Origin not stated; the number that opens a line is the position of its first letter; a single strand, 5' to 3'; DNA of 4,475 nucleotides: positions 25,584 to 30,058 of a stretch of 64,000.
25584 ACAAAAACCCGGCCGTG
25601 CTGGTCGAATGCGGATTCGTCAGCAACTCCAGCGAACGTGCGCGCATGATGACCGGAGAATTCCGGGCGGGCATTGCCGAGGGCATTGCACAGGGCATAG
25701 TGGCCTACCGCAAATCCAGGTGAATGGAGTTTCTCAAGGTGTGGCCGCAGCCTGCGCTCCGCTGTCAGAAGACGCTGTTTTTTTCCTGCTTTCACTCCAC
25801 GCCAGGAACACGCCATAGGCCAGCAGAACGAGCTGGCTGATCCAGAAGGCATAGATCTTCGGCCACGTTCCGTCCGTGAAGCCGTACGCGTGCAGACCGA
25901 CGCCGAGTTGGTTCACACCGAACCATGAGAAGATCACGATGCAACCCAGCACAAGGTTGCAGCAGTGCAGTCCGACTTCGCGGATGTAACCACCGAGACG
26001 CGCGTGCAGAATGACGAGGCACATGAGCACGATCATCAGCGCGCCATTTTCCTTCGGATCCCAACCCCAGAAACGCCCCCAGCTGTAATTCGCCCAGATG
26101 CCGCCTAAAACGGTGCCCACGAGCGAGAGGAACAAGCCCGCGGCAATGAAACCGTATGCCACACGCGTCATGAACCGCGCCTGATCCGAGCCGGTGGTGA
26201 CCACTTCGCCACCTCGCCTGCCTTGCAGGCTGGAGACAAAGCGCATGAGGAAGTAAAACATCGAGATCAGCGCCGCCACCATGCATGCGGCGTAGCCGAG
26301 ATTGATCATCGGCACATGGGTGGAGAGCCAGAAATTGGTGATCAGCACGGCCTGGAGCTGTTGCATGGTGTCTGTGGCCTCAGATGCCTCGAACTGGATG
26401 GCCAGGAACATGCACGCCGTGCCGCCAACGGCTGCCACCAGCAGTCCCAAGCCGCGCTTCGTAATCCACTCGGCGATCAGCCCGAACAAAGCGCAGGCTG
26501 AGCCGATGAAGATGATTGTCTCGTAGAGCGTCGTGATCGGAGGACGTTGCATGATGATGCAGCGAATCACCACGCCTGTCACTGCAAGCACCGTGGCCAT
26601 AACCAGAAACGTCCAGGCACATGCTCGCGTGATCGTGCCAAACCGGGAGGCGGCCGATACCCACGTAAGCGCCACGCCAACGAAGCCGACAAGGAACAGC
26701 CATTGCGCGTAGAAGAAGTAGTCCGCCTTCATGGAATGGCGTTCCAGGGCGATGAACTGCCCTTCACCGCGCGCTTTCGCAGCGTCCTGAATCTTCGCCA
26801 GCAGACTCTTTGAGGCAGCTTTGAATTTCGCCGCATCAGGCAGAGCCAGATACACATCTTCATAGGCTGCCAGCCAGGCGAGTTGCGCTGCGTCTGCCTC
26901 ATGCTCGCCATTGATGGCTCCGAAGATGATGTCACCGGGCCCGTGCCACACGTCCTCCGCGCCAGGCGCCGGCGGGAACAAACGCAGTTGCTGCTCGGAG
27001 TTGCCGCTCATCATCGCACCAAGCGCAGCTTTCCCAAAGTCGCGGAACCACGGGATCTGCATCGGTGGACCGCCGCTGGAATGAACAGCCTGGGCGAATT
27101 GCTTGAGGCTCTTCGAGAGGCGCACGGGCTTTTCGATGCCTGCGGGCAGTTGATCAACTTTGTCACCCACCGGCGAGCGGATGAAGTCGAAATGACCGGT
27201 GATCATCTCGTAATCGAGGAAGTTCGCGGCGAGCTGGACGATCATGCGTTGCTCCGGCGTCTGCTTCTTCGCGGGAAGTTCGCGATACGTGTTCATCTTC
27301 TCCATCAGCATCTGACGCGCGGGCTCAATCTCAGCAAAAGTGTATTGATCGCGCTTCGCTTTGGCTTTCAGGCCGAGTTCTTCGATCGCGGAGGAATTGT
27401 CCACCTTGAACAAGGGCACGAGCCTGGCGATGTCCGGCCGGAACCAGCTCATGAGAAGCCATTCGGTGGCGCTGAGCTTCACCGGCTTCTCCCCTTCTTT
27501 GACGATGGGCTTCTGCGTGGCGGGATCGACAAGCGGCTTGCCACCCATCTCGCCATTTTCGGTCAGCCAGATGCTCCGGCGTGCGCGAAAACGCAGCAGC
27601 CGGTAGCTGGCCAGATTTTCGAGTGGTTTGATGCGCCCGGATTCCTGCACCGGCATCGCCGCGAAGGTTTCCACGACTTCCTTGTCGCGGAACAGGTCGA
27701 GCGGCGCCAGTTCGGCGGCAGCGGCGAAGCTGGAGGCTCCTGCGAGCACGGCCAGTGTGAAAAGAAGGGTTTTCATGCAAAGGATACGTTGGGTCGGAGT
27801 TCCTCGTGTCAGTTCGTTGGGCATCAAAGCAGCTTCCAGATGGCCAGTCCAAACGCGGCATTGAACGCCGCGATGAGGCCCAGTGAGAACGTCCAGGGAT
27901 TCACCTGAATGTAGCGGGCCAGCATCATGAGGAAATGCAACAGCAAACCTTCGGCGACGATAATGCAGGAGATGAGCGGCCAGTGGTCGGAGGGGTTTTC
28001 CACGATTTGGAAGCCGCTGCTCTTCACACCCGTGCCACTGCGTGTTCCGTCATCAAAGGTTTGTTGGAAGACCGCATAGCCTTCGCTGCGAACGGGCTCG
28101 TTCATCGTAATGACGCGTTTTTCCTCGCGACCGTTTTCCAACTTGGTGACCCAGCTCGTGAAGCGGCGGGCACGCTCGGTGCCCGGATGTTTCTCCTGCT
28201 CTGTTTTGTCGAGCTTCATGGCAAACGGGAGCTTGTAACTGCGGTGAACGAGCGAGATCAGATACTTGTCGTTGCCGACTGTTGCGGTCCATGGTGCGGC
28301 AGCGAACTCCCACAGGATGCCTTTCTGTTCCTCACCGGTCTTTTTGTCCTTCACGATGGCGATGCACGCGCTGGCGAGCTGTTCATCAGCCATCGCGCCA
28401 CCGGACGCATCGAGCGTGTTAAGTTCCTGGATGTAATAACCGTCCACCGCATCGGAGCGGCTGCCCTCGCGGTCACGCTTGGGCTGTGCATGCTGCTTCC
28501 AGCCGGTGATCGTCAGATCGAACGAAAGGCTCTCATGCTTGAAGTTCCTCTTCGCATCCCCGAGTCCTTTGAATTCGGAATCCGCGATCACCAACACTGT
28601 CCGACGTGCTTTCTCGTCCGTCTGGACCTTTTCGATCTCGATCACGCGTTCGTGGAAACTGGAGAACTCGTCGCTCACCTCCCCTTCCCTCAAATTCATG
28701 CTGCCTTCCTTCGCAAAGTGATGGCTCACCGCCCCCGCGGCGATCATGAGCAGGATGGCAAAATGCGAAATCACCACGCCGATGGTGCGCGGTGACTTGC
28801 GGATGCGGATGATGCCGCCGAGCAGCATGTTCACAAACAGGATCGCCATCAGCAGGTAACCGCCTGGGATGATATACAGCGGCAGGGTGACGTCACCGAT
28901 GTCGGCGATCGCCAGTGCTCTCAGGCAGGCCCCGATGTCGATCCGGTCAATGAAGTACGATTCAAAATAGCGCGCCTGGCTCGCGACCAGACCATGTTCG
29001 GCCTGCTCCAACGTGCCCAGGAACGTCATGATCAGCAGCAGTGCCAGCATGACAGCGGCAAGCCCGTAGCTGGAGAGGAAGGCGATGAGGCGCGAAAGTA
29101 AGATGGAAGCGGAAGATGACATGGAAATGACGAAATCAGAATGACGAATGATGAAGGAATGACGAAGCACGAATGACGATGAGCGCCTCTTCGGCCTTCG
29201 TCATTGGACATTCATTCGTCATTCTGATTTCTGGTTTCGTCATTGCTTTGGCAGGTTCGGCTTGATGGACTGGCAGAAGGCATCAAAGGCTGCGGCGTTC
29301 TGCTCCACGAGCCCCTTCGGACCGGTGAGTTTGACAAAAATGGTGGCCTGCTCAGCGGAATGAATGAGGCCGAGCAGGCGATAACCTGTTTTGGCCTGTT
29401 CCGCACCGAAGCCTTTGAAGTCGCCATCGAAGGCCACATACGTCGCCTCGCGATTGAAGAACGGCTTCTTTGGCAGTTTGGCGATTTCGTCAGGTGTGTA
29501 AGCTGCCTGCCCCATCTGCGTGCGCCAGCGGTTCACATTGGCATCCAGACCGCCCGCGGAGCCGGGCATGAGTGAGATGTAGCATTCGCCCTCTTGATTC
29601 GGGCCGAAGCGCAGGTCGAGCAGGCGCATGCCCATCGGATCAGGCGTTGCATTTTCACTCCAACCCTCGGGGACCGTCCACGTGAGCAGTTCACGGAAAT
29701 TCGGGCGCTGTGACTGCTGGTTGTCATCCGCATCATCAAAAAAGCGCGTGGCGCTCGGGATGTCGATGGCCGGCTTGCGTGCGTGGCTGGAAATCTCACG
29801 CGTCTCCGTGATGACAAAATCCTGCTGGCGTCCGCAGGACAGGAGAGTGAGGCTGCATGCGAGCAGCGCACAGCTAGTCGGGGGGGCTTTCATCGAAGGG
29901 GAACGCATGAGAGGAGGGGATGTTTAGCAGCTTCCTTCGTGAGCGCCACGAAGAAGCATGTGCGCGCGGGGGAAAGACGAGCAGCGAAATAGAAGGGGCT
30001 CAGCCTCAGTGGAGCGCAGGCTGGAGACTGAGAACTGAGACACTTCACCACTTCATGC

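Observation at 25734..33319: Cytochrome c maturation operon with modular LRR-cytochrome clients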

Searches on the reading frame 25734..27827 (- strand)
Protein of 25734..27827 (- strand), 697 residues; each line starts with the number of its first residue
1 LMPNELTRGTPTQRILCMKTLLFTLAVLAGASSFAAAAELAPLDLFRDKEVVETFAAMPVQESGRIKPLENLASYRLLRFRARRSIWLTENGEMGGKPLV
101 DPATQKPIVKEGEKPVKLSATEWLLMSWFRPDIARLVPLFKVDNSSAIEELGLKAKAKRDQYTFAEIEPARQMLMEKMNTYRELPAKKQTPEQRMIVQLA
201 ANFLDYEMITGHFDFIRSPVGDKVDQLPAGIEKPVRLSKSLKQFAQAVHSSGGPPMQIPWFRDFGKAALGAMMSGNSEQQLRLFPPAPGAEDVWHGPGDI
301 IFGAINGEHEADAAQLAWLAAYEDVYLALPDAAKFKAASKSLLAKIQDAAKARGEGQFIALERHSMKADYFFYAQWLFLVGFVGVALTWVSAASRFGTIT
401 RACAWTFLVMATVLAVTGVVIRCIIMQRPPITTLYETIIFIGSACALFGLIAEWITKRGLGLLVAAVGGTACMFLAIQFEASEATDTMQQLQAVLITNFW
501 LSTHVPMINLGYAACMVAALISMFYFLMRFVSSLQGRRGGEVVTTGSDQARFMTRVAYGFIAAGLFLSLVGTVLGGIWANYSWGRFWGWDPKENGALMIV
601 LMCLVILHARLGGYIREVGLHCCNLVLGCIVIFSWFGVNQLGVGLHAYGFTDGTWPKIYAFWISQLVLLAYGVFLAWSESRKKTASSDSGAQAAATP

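Call 3: search_protein_families(library=pfam, proteins=[window:25734-27827:-], max_evalue=0.01)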
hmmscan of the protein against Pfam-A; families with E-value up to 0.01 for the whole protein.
window:25734-27827:- (697 aa): 2 families
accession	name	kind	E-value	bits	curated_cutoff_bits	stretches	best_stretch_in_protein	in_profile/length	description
PF01578.25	Cytochrom_C_asm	-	1.2e-23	84.3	29.9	1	433-646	3-212/212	Cytochrome C assembly protein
PF19354.4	DUF5931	-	0.0087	16.3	27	0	373-450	38-115/175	Family of unknown function (DUF5931)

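Call 4: search_protein_families(library=ncbifam, proteins=[window:25734-27827:-], max_evalue=0.01)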
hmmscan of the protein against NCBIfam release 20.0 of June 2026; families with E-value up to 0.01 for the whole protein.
window:25734-27827:- (697 aa): 3 families
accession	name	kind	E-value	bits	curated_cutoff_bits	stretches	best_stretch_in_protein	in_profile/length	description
TIGR03144.1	cytochr_II_ccsB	equivalog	3.1e-37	128.7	187.6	1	409-649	3-252/252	c-type cytochrome biogenesis protein CcsB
TIGR01191.1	ccmC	subfamily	0.00021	21.3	186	1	552-608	44-100/184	heme ABC transporter permease CcmC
TIGR03145.1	cyt_nit_nrfE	subfamily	0.00047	19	927.3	1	546-634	197-284/631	heme lyase NrfEFG subunit NrfE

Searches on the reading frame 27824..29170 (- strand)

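Call 3: search_protein_families(library=pfam, proteins=[window:27824-29170:-], max_evalue=0.01)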
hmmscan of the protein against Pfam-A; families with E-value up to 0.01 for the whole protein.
window:27824-29170:- (448 aa): 1 family
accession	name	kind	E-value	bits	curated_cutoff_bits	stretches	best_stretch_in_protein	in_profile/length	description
PF05140.19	ResB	-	2.4e-15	56.7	24.6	2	313-376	204-269/486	ResB-like family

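Call 4: search_protein_families(library=ncbifam, proteins=[window:27824-29170:-], max_evalue=0.01)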
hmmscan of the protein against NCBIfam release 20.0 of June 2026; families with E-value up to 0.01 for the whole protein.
window:27824-29170:- (448 aa): 0 families

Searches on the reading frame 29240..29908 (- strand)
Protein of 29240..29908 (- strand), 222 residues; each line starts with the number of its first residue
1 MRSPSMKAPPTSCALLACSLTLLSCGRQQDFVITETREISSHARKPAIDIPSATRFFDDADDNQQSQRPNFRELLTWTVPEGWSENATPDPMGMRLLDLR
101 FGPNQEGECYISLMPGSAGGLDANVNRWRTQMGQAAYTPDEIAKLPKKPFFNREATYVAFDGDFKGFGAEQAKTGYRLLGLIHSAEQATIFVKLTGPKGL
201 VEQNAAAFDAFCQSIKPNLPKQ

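Call 3: search_protein_families(library=pfam, proteins=[window:29240-29908:-], max_evalue=0.01)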
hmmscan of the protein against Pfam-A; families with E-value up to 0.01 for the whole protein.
window:29240-29908:- (222 aa): 0 families

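Call 4: search_protein_families(library=ncbifam, proteins=[window:29240-29908:-], max_evalue=0.01)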
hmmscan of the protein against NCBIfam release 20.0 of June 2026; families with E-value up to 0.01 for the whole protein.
window:29240-29908:- (222 aa): 0 families

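Call 15: search_protein_families(library=pfam, proteins=[window:29240-29908:-], max_evalue=10)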
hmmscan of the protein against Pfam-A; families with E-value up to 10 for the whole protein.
window:29240-29908:- (222 aa): 0 families

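Call 17: find_homologous_proteins(query=window:29240-29908:-, max_evalue=0.001)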
Query window:29240-29908:- (222 aa): 323 proteins with E <= 0.001 among 481 candidates; the best 120 are listed.
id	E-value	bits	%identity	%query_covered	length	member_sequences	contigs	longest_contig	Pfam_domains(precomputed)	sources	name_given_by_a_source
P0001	5.0e-145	499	100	98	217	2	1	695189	-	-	-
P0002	3.5e-122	424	84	100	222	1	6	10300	-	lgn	-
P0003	8.9e-119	413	82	100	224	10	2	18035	-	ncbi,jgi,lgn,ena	-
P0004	1.7e-118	412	82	100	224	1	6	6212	-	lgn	-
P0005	8.3e-118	410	81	100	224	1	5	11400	-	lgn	-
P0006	9.3e-117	406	81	100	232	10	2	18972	-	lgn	-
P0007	2.2e-116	405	81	100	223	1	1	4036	-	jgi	jgi:hypothetical protein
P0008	3.1e-116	405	81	100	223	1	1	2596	-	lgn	-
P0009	3.3e-116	404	81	100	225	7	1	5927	-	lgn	-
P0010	3.9e-116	404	79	100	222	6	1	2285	-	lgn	-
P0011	8.1e-116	403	81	100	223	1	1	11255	-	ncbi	-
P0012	1.5e-115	402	80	100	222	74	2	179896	-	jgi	jgi:hypothetical protein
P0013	1.8e-115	402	79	100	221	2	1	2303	-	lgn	-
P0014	2.1e-115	402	80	100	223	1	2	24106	-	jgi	jgi:hypothetical protein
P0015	2.5e-115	402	79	100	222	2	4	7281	-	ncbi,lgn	ncbi:MAG TPA: hypothetical protein VGE39_11565 [Prosthecobacter sp.]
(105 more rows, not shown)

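Call 35: find_related_loci(query=A2, collection=genome_contigs, flank=7000)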
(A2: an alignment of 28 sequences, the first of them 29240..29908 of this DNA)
Query A2 (222 aa) in genome_contigs; peptide patterns used: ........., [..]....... (x = any residue, [..] = any of these).
137 stretches matched a pattern; 120 encode a relative of the query (tblastn E <= 1e-3); the best 80 are kept; 80 distinct loci.
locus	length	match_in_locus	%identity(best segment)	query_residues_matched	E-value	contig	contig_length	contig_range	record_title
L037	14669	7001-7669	82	1-222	1e-122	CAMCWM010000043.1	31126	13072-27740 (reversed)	MAG: Akkermansia muciniphila isolate ME-08apr19-96 genome assembly, contig: ME-08apr19-C2997, whole genome shotgun seque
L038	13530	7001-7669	82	1-222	3e-122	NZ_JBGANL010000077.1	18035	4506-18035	MAG: Prosthecobacter sp. isolate MAG_MBR_H10.39 MBRH10-39_opera_contig_10406, whole genome shotgun sequence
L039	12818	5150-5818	79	1-222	2e-119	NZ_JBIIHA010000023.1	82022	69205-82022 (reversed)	MAG: Prosthecobacter sp. isolate ME2001-07-30D7pf_3300042309_group1_bin138 Rohwer_bin2770_scaffold_85_c1, whole genome s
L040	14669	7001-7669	78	1-222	2e-119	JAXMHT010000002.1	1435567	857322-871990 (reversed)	MAG: Verrucomicrobiaceae bacterium isolate STL-VER11 C2.63.fa-2, whole genome shotgun sequence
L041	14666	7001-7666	82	1-222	1e-119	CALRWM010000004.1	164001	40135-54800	MAG: Prosthecobacter debontii isolate JJ-ME9A6-316-5-m2-bin106 genome assembly, contig: JJ-ME9A6-316-C36, whole genome s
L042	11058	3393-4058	81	1-222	2e-119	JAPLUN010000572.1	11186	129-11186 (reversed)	MAG: Verrucomicrobia bacterium isolate LacPavin_0920_WC90_MAG_59_8 LacPavin_0920_WC90_scaffold_34721, whole genome shotg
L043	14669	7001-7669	79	1-222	2e-119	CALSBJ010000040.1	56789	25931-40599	MAG: Akkermansia muciniphila isolate JJ-MIS3-109-1-m2-bin118 genome assembly, contig: JJ-MIS3-109-C76, whole genome shot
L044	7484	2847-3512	80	1-222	4e-119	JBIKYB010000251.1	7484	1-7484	MAG: Prosthecobacter sp. isolate ME2015-10-10_3300044731_group6_bin110 Rohwer_bin2784_scaffold_12295_c1, whole genome sh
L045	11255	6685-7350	81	1-222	5e-119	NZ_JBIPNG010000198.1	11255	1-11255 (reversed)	MAG: Prosthecobacter sp. isolate ME2018-04-20_3300034022_group8_bin2 Rohwer_bin2786_scaffold_3910_c1, whole genome shotg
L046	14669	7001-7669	79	1-222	1e-118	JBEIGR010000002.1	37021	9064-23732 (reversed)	MAG: Verrucomicrobiaceae bacterium isolate Sample-102-S76-bin-161 Sample_102_S76-bin_161-k141_113477, whole genome shotg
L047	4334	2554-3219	80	1-222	8e-120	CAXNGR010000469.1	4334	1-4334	MAG: Verrucomicrobiaceae bacterium isolate MiH-22jul19-108 genome assembly, contig: MiH-22jul19-C52334, whole genome sho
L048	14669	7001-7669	78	1-222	4e-118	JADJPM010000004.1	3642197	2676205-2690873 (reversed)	MAG: Verrucomicrobiaceae bacterium isolate Fred_18-Q3-R57-64_BATAC.459 tig00350889-10-36423160, whole genome shotgun seq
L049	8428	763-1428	81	1-222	3e-118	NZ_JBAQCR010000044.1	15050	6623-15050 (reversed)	MAG: Prosthecobacter sp. isolate MFD12010_ilm_asm_bin26 k127_2227, whole genome shotgun sequence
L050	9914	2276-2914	82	6-218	4e-118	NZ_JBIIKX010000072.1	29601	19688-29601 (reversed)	MAG: Prosthecobacter sp. isolate ME2001-11-26pf_3300042887_group1_bin85 Rohwer_bin2772_scaffold_866_c1, whole genome sho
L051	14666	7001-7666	79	1-222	1e-117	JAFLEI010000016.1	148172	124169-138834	MAG: Verrucomicrobia bacterium isolate UWPOB_VERRUCO4 gnl_X_EBJCEAFM_16, whole genome shotgun sequence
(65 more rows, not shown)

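Call 45: search_protein_families(library=pfam, alignment_id=A3, max_evalue=1)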
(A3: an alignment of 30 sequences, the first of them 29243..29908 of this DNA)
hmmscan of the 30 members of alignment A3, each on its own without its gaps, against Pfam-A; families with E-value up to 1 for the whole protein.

A. member 1, window:29243-29908:- (222 aa): 0 families

B. families by the number of members that match (of 30 scanned): 13 families
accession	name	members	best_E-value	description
PF03459.23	TOBE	1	0.0088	TOBE domain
PF19639.4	DUF6142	1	0.061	Family of unknown function (DUF6142)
PF10633.15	NPCBM_assoc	1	0.11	NPCBM-associated, NEW3 domain of alpha-galactosidase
PF00633.29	HHH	1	0.12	Helix-hairpin-helix motif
PF20404.3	DUF6694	1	0.14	Family of unknown function (DUF6694)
PF16341.10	DUF4971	1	0.15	Domain of unknown function (DUF4971)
PF03073.20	TspO_MBR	1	0.16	TspO/MBR family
PF20891.2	DUF6844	1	0.18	Domain of unknown function (DUF6844)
PF22020.1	RlmL_1st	1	0.19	RlmL ferredoxin-like domain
PF04713.17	Pox_I5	1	0.24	Poxvirus protein I5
PF20101.4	DUF6491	1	0.25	Family of unknown function (DUF6491)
PF08139.17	LPAM_1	1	0.32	Prokaryotic membrane lipoprotein lipid attachment site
PF02948.20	Amelogenin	1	0.44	Amelogenin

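Call 54: predict_structure(alignment_id=A3)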
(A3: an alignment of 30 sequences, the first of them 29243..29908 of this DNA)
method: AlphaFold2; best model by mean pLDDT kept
length: 222 residues; sequences in the alignment: 30
mean_pLDDT: 84.5   pTM: 0.70
mean pLDDT of the five models: 84.5, 84.4, 84.2, 84.0, 83.8
residues with pLDDT >= 90: 126; 70-90: 52; 50-70: 36; < 50: 8
segments of 3 or more residues with pLDDT < 50: 1-3, 5-7
pLDDT, mean of each block of 10 residues (from residue 1): 47 54 62 77 76 65 64 92 90 88 97 87 97 98 98 95 95 98 94 98 98 93 63
secondary structure, 60 per line:
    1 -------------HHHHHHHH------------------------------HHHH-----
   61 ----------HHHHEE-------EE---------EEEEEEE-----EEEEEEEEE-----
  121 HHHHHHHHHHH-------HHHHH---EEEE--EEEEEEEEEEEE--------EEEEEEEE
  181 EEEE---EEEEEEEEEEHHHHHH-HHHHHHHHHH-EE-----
elements in order: H14-21 H52-55 H71-74 E95-101 E107-115 H121-131 H139-143 E147-150 E153-164 E173-184 E188-197 H198-203 H205-214

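Call 56: search_protein_representatives(alignment_id=A3)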
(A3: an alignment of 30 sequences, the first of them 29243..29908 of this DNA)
Query: 30 sequences, 215 profile positions. Proteins with E-value up to 0.001 (for the whole library): 10918; up to 1e-10: 8340; up to 1e-30: 2224. The best 150 are listed.
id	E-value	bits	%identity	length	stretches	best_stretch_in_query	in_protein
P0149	1.6e-180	612.9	-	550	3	71-213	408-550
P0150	6.8e-170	578.2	-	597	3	8-213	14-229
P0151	8.3e-161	548.5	-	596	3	66-213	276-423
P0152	4.1e-146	500.4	-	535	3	14-214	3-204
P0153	3.2e-140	481.2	-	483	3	65-213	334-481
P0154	3.7e-124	428.7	-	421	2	6-213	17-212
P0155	1.6e-122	423.3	-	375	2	8-214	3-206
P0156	5.5e-122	421.6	-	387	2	8-214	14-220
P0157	8.3e-122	421.0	-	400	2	9-213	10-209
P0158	1.4e-121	420.2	-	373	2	10-214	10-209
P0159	5.8e-121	418.3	-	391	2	8-213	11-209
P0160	2.1e-119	413.2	-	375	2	8-214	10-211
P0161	6.5e-119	411.6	-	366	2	14-213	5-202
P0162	3.3e-118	409.2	-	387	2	12-213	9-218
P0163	9.0e-118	407.8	-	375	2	7-214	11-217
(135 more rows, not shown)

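Call 57: fold_search(model_id=the predicted structure, library=pdb)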
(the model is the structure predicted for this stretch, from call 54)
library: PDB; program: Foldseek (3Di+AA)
matches with E <= 10: 1011; with E <= 0.001: 29
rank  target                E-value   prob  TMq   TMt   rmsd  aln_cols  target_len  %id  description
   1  2lnj_MODEL_1_A        1.7e-05  1.00  0.39  0.48   7.6       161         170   10  Solution Structure of Cyanobacterial PsbP (CyanoP) from Synechocystis sp. PCC 6803 (released 2012-06-06)
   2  3lyd_A                2.5e-05  1.00  0.34  0.44   7.1       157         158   13  Crystal structure of Putative uncharacterized protein from Jonesia denitrificans (released 2010-03-09)
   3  3lyd_B                2.5e-05  1.00  0.34  0.44   7.1       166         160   14  Crystal structure of Putative uncharacterized protein from Jonesia denitrificans (released 2010-03-09)
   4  3hlz_A                2.8e-05  1.00  0.40  0.34   5.2       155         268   12  Crystal structure of BT_1490 (NP_810393.1) from BACTEROIDES THETAIOTAOMICRON VPI-5482 at 1.50 A resolution (released 2009-06-16)
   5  8z9d_P                3.0e-05  1.00  0.37  0.42  13.7       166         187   11  cryo-EM structure of PSII-LHCII megacomplex from spinach (released 2024-11-13)
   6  3hlz_B                3.4e-05  1.00  0.38  0.32   5.3       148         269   14  Crystal structure of BT_1490 (NP_810393.1) from BACTEROIDES THETAIOTAOMICRON VPI-5482 at 1.50 A resolution (released 2009-06-16)
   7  6e5d                  4.0e-05  1.00  0.35  0.42   6.9       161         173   12  Crystal structure of LpqN involved in cell envelope biogenesis of Mycobacterium tuberculosis (released 2019-07-24)
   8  2vu4                  5.1e-05  1.00  0.44  0.62   4.8       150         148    9  Structure of PsbP protein from Spinacia oleracea at 1.98 A resolution (released 2009-07-21)
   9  4rth_A                5.7e-05  1.00  0.43  0.54   6.9       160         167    9  The crystal structure of PsbP from Zea mays (released 2015-03-11)
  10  2xb3                  6.4e-05  1.00  0.39  0.52   6.5       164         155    8  The Structure of Cyanobacterial PsbP (released 2010-08-25)
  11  9gnw_P                6.8e-05  1.00  0.38  0.44  14.4       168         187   11  Universal PSII assembly intermediate (released 2025-09-17)
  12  3jcu_P                8.6e-05  1.00  0.42  0.52   8.2       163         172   10  Cryo-EM structure of spinach PSII-LHCII supercomplex at 3.2 Angstrom resolution (released 2016-05-25)
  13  4luq_C                1.1e-04  1.00  0.34  0.55   6.3       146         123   13  Crystal structure of virulence effector Tse3 in complex with neutralizer Tsi3 (released 2013-09-18)
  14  5zx9                  1.2e-04  1.00  0.38  0.48  10.0       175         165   15  Crystal structure of apo form fibronectin-binding protein Apa from Mycobacterium tuberculosis (released 2019-05-29)
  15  4rti                  1.6e-04  1.00  0.44  0.54   5.9       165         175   10  The crystal structure of PsbP from Spinacia oleracea (released 2015-03-11)
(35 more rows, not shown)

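Call 72: search_solved_structures(query=A3, max_evalue=10)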
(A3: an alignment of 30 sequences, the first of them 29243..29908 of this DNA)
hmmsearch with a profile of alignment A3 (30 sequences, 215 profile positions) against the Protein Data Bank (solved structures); distinct sequences matched with E-value up to 10: 4.
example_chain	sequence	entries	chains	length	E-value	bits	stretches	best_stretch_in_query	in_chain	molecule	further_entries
3mml_B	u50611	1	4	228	0.0058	19.4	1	141-196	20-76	Allophanate hydrolase subunit 1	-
9yx5_W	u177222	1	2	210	0.0068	19.2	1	142-196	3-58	Allophanate hydrolase subunit 1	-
5xw7_A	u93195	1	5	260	0.6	12.9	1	93-149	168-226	Cellulose synthase subunit C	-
1i2v_A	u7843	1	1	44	4.4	10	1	99-127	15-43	DEFENSIN HELIOMICIN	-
